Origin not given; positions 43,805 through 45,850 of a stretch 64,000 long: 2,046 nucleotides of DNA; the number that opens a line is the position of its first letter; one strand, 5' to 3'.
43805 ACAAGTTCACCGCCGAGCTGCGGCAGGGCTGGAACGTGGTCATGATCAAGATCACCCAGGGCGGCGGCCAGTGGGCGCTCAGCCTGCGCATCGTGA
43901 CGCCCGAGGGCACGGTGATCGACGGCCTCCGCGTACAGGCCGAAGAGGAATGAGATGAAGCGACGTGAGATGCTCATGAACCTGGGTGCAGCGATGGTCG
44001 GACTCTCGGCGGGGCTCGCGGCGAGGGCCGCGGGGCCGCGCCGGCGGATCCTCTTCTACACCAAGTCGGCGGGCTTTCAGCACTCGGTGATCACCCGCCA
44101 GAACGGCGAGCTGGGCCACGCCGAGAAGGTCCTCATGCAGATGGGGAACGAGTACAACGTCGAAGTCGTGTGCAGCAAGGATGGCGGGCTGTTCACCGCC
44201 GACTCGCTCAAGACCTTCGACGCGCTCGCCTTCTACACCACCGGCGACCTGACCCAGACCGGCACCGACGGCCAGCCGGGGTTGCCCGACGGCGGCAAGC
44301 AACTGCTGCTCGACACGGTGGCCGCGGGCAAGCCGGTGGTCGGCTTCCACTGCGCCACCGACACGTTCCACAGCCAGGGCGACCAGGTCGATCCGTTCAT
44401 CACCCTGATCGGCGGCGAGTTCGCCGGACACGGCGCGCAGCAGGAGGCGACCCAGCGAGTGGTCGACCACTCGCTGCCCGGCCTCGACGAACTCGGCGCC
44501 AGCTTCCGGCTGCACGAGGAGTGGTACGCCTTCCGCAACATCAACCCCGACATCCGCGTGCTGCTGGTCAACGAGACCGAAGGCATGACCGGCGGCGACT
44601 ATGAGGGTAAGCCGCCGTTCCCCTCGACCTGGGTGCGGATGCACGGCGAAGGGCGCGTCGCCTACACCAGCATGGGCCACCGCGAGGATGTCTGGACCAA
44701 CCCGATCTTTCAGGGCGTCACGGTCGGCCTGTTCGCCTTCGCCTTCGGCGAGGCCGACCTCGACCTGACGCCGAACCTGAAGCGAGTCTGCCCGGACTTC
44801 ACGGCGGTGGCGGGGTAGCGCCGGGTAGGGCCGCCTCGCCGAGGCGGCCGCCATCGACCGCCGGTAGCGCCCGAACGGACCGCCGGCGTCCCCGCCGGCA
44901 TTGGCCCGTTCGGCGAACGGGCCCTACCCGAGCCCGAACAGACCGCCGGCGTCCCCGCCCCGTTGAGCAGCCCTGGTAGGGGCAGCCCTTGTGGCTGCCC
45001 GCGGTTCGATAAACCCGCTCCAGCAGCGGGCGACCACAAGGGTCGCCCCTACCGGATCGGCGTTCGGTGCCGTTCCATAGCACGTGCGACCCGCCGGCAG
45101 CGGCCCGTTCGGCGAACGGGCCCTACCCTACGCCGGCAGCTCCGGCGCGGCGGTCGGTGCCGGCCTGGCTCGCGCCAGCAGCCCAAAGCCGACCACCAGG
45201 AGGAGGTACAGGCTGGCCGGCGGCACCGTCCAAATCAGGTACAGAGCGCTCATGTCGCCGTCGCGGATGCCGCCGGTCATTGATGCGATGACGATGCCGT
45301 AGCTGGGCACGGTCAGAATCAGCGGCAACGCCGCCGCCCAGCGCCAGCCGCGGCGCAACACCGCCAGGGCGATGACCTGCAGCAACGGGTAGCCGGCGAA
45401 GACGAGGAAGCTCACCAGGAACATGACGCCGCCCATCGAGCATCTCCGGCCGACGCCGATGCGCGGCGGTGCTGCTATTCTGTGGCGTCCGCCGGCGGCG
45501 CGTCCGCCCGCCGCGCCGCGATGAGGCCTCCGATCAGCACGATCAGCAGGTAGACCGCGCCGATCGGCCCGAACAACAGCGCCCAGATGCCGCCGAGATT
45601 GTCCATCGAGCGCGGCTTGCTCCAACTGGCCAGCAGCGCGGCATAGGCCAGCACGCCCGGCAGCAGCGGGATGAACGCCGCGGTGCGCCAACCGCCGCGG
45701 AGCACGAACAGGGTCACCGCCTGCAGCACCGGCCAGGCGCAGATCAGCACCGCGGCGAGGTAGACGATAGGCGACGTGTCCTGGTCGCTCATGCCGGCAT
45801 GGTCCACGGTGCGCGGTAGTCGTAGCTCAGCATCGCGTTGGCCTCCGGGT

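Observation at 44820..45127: REP/BIME-like cluster of palindromic repeats between convergent genes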

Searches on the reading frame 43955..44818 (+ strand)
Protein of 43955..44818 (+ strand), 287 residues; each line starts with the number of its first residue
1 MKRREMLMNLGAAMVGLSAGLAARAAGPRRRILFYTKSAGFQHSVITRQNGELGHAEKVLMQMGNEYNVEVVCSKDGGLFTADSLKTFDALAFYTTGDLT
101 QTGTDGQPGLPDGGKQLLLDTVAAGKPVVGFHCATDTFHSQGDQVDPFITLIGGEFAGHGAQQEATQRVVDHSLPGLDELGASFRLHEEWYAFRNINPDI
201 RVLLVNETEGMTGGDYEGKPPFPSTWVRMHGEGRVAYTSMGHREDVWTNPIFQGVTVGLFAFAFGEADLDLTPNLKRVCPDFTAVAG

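Call 9: search_protein_families(library=pfam, proteins=[window:43955-44818:+], max_evalue=0.01)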
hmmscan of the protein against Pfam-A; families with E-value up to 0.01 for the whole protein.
window:43955-44818:+ (287 aa): 1 family
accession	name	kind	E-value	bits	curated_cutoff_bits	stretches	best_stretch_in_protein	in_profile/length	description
PF06283.17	ThuA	-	2.8e-32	113.1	33.4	1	31-258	1-204/209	Trehalose utilisation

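Call 18: find_encoding_contigs(protein=window:43955-44818:+, flank=10000, max_places=6)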
Protein window:43955-44818:+ (287 aa): 7 contigs read that carry it; 6 places shown.
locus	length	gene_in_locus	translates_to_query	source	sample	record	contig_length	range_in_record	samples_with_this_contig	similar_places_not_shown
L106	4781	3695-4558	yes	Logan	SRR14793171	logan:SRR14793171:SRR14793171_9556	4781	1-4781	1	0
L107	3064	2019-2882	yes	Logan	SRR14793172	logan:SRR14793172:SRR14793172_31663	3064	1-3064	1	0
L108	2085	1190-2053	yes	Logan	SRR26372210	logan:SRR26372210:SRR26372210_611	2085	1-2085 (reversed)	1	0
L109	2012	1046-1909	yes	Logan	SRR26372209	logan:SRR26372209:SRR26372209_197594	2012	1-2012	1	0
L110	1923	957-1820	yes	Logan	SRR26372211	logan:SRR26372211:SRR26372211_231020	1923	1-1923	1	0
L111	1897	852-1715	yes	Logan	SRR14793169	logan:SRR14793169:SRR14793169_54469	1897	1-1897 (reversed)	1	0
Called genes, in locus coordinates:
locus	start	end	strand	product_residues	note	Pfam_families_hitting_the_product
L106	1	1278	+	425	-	?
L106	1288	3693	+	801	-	PF00514:Arm (faint), PF13646:HEAT_2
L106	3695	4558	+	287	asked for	PF06283:ThuA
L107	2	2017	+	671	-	?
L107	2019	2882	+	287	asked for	PF06283:ThuA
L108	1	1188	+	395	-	?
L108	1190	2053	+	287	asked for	PF06283:ThuA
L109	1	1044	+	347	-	?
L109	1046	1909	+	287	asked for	PF06283:ThuA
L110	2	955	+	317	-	?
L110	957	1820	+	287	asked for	PF06283:ThuA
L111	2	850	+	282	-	?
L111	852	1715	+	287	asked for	PF06283:ThuA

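Call 57: find_homologous_proteins(query=window:43955-44818:+, max_evalue=1e-40)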
Query window:43955-44818:+ (287 aa): 3596 proteins with E <= 1e-40 among 7397 candidates; the best 120 are listed.
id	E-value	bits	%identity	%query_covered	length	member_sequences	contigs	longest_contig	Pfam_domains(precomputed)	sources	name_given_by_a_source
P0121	2.4e-192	656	99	99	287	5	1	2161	PF06283.18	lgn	-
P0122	1.7e-135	469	71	98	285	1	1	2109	PF06283.18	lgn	-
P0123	1.5e-132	459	69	98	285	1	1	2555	PF06283.18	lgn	-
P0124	8.9e-102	358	54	100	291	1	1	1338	PF06283.18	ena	-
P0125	9.8e-100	352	55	99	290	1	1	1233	PF06283.18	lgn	-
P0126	1.4e-99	351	57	89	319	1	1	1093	PF06283.18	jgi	jgi:type 1 glutamine amidotransferase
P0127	2.2e-99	350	55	100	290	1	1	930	PF06283.18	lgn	-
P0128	3.3e-99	350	54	99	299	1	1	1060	PF06283.18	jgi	-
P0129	2.9e-98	347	53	100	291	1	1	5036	PF06283.18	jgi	-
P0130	5.4e-98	346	55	98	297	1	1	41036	PF06283.18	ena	-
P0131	1.9e-97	344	54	98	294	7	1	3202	PF06283.18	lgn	-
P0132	5.5e-97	343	56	98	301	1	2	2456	PF06283.18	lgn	-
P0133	9.7e-97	342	55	99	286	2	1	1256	PF06283.18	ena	-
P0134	1.4e-96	341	54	98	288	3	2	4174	PF06283.18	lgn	-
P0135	8.6e-96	339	54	98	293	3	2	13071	PF06283.18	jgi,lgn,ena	-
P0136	2.6e-95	337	53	98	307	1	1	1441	PF06283.18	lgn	-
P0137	2.8e-95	337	56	98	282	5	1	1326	PF06283.18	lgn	-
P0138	2.9e-95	337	55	98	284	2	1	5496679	PF06283.18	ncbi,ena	-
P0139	5.1e-95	336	54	98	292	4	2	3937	PF06283.18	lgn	-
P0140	5.3e-95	336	55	93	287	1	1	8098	PF06283.18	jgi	jgi:type 1 glutamine amidotransferase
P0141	8.4e-95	335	53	98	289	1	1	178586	PF06283.18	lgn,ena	-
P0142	9.2e-95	335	55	98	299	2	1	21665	PF06283.18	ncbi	-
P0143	2.0e-94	334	52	99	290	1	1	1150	PF06283.18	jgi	jgi:type 1 glutamine amidotransferase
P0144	2.0e-94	334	54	98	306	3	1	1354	PF06283.18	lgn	-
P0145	2.3e-94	334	52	99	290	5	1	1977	PF06283.18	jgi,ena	jgi:hypothetical protein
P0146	2.5e-94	334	53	98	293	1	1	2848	PF06283.18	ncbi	-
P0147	2.5e-94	334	54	98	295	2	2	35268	PF06283.18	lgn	-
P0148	2.6e-94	334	52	98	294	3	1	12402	PF06283.18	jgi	jgi:type 1 glutamine amidotransferase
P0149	3.2e-94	334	55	88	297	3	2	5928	PF06283.18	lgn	-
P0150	3.8e-94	333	52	99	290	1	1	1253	PF06283.18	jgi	jgi:type 1 glutamine amidotransferase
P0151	4.4e-94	333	52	99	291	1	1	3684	PF06283.18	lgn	-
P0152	4.6e-94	333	53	100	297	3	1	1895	PF06283.18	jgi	jgi:type 1 glutamine amidotransferase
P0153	5.6e-94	333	54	93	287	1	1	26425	PF06283.18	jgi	jgi:type 1 glutamine amidotransferase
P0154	7.0e-94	332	53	98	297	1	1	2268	PF06283.18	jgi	jgi:hypothetical protein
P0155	7.4e-94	332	52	99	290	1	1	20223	PF06283.18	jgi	jgi:type 1 glutamine amidotransferase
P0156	9.5e-94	332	52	99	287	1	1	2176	PF06283.18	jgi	jgi:type 1 glutamine amidotransferase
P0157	9.5e-94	332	56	87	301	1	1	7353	PF06283.18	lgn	-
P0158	1.4e-93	331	51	98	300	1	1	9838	PF06283.18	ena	-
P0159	1.8e-93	331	52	98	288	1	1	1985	PF06283.18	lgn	-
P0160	2.0e-93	331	52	98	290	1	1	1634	PF06283.18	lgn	-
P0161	2.5e-93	331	55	98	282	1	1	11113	PF06283.18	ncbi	-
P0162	2.6e-93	331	54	98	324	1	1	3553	PF06283.18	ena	-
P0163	3.2e-93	330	52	98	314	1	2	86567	PF06283.18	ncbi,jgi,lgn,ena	-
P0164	3.6e-93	330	55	98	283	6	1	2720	PF06283.18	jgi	-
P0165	3.7e-93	330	55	89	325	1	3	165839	PF06283.18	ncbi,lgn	-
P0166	4.1e-93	330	55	98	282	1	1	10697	PF06283.18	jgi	jgi:type 1 glutamine amidotransferase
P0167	5.0e-93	330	55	98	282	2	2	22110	PF06283.18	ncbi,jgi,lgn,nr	ncbi:MAG: ThuA domain-containing protein [Thermoguttaceae bacterium]|jgi:type 1 glutamine amidotrans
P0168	5.1e-93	330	53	98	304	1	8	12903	PF06283.18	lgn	-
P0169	6.1e-93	329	52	99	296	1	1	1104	PF06283.18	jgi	-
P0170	6.2e-93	329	52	99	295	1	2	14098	PF06283.18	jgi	jgi:type 1 glutamine amidotransferase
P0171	8.0e-93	329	54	98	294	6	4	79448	PF06283.18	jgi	jgi:type 1 glutamine amidotransferase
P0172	9.3e-93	329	51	99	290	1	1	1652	PF06283.18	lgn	-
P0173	9.6e-93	329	53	98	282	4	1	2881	PF06283.18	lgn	-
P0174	1.5e-92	328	51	98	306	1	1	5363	PF06283.18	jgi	jgi:uncharacterized protein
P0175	2.5e-92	327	51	99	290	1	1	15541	PF06283.18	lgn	-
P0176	2.6e-92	327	53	98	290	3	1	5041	PF06283.18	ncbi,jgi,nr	ncbi:MAG: ThuA domain-containing protein [Thermoguttaceae bacterium]|jgi:type 1 glutamine amidotrans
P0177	3.1e-92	327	50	99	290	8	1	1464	PF06283.18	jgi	jgi:uncharacterized protein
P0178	3.3e-92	327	53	98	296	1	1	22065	PF06283.18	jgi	jgi:hypothetical protein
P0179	5.0e-92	326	55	90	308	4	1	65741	PF06283.18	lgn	-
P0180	5.1e-92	326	51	98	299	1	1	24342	PF06283.18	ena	-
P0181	5.5e-92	326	53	99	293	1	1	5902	PF06283.18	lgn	-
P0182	5.7e-92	326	54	88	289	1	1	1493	PF06283.18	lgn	-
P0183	6.5e-92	326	52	99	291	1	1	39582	PF06283.18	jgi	jgi:type 1 glutamine amidotransferase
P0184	6.9e-92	326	53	98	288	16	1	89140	PF06283.18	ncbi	ncbi:MAG: ThuA domain-containing protein [Thermogutta sp.]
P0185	7.6e-92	326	52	98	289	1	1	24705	PF06283.18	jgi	jgi:type 1 glutamine amidotransferase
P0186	8.0e-92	326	55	96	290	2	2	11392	PF06283.18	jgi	jgi:hypothetical protein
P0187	9.1e-92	325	53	91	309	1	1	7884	PF06283.18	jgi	jgi:type 1 glutamine amidotransferase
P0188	1.0e-91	325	52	98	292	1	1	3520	PF06283.18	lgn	-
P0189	1.0e-91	325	52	98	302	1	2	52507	PF06283.18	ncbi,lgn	-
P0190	1.2e-91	325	50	99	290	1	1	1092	PF06283.18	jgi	-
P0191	1.5e-91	325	52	98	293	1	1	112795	PF06283.18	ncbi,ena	-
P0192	1.6e-91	325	53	100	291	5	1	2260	PF06283.18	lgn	-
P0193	1.6e-91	325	52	98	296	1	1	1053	PF06283.18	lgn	-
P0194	1.6e-91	325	51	99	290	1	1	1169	PF06283.18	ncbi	-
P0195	1.7e-91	325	52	98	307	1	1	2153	PF06283.18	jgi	jgi:uncharacterized protein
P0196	1.7e-91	325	52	98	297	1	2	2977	PF06283.18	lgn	-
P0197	1.9e-91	324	52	92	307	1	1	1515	PF06283.18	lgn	-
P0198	1.9e-91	324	55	98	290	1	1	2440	PF06283.18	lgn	-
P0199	2.0e-91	324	54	88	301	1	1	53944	PF06283.18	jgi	jgi:type 1 glutamine amidotransferase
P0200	2.4e-91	324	50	99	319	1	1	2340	PF06283.18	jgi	jgi:type 1 glutamine amidotransferase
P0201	2.4e-91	324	49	99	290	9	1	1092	PF06283.18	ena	-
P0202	2.5e-91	324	51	100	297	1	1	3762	PF06283.18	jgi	-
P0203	2.7e-91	324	50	98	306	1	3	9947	PF06283.18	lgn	-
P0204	2.7e-91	324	52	98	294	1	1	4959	PF06283.18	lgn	-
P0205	3.4e-91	324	54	98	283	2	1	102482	PF06283.18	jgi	-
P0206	3.9e-91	323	52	98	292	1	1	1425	PF06283.18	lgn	-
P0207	4.0e-91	323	53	89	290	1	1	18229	PF06283.18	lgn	-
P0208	4.9e-91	323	52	98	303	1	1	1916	PF06283.18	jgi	jgi:type 1 glutamine amidotransferase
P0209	5.3e-91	323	51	98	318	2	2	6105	PF06283.18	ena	-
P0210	5.8e-91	323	51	100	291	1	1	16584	PF06283.18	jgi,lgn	-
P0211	6.0e-91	323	50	99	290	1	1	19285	PF06283.18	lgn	-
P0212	6.1e-91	323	52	93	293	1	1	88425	PF06283.18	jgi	jgi:type 1 glutamine amidotransferase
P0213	7.4e-91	323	52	99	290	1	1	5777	PF06283.18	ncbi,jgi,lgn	ncbi:MAG TPA: ThuA domain-containing protein [Armatimonadota bacterium]|jgi:hypothetical protein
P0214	7.6e-91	322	50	99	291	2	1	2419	PF06283.18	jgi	jgi:uncharacterized protein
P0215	7.9e-91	322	51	99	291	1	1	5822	PF06283.18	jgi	jgi:type 1 glutamine amidotransferase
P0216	8.0e-91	322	53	98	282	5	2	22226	PF06283.18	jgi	-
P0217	8.4e-91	322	52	98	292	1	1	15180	PF06283.18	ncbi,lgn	-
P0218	8.7e-91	322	51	99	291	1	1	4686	PF06283.18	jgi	jgi:type 1 glutamine amidotransferase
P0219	9.2e-91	322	49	100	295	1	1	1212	PF06283.18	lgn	-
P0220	1.1e-90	322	52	97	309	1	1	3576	PF06283.18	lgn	-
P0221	1.3e-90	322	52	98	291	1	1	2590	PF06283.18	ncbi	-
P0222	1.3e-90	322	49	99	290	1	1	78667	PF06283.18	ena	-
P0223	1.3e-90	322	51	98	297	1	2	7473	PF06283.18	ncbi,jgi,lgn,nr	ncbi:MAG: ThuA domain-containing protein [Planctomycetes bacterium]|nr:ThuA domain-containing protei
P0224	1.4e-90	322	54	91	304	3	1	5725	PF06283.18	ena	-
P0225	1.4e-90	322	50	98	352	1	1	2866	PF06283.18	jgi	jgi:type 1 glutamine amidotransferase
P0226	1.6e-90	321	53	98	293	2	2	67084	PF06283.18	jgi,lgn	jgi:type 1 glutamine amidotransferase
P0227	1.7e-90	321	51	98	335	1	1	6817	PF06283.18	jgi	jgi:type 1 glutamine amidotransferase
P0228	1.7e-90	321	55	95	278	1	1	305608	PF06283.18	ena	-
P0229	1.9e-90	321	52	91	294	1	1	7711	PF06283.18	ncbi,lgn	ncbi:hypothetical protein BH23PLA1_BH23PLA1_22630 [soil metagenome]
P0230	1.9e-90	321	51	99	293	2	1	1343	PF06283.18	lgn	-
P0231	2.0e-90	321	52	98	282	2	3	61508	PF06283.18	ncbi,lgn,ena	-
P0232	2.2e-90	321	57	87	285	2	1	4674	PF06283.18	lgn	-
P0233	2.2e-90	321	54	91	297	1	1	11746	PF06283.18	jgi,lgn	jgi:hypothetical protein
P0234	2.2e-90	321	52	99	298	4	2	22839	PF06283.18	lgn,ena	-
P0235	2.2e-90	321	52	99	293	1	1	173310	PF06283.18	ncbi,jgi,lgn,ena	jgi:type 1 glutamine amidotransferase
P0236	2.4e-90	321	53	89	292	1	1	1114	PF06283.18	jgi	jgi:type 1 glutamine amidotransferase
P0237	2.9e-90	321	50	99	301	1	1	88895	PF06283.18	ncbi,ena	-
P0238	3.0e-90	320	52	90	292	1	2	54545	PF06283.18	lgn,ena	-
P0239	3.1e-90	320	51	98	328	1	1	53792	PF06283.18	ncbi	-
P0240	3.6e-90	320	48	99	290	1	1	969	PF06283.18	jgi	jgi:type 1 glutamine amidotransferase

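Call 58: find_encoding_contigs(protein=P0121, flank=3000, max_places=4)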
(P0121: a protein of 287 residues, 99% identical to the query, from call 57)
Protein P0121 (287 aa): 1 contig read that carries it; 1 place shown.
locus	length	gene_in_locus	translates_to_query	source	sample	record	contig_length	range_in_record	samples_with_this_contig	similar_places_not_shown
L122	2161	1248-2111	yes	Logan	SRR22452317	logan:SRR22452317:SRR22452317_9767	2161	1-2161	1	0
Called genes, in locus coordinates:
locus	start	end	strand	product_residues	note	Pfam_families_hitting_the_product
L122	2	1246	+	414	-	?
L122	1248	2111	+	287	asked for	PF06283:ThuA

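Call 59: find_encoding_contigs(protein=P0122, flank=3000, max_places=4)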
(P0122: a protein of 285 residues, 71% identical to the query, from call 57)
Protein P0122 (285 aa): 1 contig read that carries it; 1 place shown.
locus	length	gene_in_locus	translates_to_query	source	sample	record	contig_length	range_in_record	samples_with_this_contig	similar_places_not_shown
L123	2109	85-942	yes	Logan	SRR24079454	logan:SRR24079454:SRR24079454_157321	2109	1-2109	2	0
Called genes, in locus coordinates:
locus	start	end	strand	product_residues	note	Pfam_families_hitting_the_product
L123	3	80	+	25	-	?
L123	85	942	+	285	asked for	PF06283:ThuA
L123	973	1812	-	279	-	PF11209:LmeA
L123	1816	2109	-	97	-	?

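Call 60: find_encoding_contigs(protein=P0123, flank=3000, max_places=4)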
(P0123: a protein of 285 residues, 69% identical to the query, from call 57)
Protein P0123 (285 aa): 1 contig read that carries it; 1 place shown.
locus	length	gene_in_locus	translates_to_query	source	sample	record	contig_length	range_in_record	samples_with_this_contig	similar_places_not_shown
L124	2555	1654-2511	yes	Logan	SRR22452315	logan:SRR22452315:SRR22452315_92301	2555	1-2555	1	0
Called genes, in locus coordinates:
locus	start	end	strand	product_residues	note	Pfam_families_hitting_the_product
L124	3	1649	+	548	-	?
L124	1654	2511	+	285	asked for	PF06283:ThuA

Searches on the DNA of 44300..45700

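Call 30: search_rna_families(source=window, start=44300, end=45700, threshold=evalue, max_evalue=1)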
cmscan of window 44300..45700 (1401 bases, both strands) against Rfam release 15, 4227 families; matches with E-value up to 1: 4.
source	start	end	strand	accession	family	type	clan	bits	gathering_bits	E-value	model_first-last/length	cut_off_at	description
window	44976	45052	+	RF00926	MIR1151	Gene; miRNA;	-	30.9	90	0.022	1-110/110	no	MIR1151 microRNA precursor family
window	44975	45053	+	RF04104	MIR918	Gene; miRNA;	-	27.4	268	0.019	1-265/265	no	MIR918 microRNA precursor family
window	44976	45054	+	RF03758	mir-2756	Gene; miRNA;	-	27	61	0.0026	1-78/78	no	mir-2756 microRNA precursor family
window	45083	45128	-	RF02805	PyrR207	Gene; snRNA; snoRNA; HACA-box;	-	19.4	60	0.96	1-65/65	no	Pyrobaculum sRNA 207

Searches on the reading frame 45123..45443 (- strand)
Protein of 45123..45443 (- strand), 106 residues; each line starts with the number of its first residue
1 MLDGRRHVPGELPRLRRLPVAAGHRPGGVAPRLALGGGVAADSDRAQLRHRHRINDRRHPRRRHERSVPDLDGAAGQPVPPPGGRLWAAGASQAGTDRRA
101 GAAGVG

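Call 9: search_protein_families(library=pfam, proteins=[window:45123-45443:-], max_evalue=0.01)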
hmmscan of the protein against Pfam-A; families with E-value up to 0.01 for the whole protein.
window:45123-45443:- (106 aa): 0 families

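Call 64: find_encoding_contigs(protein=window:45128-45436:-, flank=3000, max_places=8)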
Protein window:45128-45436:- (102 aa): 8 contigs read that carry it; 8 places shown.
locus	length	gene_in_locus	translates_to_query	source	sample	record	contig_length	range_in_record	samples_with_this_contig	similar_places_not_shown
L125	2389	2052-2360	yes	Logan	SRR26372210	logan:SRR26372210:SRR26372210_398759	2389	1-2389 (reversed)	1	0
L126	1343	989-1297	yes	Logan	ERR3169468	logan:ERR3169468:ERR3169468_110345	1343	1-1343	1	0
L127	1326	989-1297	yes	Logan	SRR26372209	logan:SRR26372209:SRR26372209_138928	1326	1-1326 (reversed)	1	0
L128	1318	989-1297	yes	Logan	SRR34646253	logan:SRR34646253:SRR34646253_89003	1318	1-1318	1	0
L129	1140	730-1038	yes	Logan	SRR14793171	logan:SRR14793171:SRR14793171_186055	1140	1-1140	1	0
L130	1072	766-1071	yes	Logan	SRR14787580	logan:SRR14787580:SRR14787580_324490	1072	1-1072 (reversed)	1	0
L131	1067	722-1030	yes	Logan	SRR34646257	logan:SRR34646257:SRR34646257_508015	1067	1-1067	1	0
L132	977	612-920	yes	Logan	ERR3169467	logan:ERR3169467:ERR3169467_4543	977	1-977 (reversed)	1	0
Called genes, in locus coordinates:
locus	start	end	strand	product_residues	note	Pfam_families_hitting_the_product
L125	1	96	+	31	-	?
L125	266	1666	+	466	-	PF00270:DEAD (weak), PF04851:ResIII, PF18766:SWI2_SNF2 (faint)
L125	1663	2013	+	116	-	-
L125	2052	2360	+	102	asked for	-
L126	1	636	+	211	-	?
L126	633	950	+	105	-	-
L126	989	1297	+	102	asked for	-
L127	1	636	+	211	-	?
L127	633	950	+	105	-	-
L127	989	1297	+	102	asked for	-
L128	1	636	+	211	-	?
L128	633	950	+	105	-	-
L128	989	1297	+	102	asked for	-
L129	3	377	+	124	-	?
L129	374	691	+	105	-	-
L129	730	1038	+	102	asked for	-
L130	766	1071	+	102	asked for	?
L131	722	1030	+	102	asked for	-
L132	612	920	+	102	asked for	-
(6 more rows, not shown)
